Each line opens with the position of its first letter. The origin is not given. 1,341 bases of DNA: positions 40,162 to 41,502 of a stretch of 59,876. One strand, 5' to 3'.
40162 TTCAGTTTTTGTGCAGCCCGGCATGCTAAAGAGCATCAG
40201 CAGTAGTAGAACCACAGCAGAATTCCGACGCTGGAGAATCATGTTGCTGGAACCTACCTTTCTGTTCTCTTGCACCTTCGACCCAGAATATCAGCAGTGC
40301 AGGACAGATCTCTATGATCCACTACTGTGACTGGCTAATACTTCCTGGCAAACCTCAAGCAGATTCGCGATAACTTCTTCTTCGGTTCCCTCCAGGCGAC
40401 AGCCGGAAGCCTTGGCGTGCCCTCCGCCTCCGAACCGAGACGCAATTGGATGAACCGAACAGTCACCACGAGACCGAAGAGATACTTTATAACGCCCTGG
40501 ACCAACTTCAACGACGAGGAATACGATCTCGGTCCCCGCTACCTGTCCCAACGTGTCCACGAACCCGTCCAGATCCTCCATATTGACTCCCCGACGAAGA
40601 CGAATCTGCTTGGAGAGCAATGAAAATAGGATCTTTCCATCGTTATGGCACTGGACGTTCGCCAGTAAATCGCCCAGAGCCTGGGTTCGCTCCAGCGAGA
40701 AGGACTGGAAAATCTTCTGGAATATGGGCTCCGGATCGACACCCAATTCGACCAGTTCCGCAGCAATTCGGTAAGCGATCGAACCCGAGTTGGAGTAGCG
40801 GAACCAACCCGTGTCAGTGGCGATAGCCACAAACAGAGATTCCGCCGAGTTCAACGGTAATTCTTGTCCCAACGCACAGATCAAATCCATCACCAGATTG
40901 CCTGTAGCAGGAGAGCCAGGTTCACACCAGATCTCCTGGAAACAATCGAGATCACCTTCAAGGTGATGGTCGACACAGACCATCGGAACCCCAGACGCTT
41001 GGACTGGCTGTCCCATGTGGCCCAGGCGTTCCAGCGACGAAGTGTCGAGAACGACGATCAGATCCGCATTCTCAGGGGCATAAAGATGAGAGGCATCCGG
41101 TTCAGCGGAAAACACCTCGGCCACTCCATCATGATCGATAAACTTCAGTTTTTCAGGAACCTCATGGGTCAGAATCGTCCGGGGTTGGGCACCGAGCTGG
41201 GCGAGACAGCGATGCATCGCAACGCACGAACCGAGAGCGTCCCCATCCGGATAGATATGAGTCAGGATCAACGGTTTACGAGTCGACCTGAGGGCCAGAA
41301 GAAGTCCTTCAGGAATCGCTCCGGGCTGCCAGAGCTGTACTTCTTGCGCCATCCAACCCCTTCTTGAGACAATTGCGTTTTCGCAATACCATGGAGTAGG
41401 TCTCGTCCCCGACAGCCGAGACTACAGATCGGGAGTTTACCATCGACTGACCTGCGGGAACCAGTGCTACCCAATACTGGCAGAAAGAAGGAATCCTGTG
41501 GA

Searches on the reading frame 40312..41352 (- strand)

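Call 26: search_protein_families(library=pfam, proteins=[window:40312-41352:-])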
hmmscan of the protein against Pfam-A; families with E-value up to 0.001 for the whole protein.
window:40312-41352:- (346 aa): 2 families
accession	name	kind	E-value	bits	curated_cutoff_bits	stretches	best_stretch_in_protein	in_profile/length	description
PF02272.25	DHHA1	-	2.4e-13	50.8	25.9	1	250-340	9-101/102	DHHA1 domain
PF01368.27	DHH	-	2.6e-12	47.5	28.1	1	28-174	3-122/125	DHH family, N-terminal domain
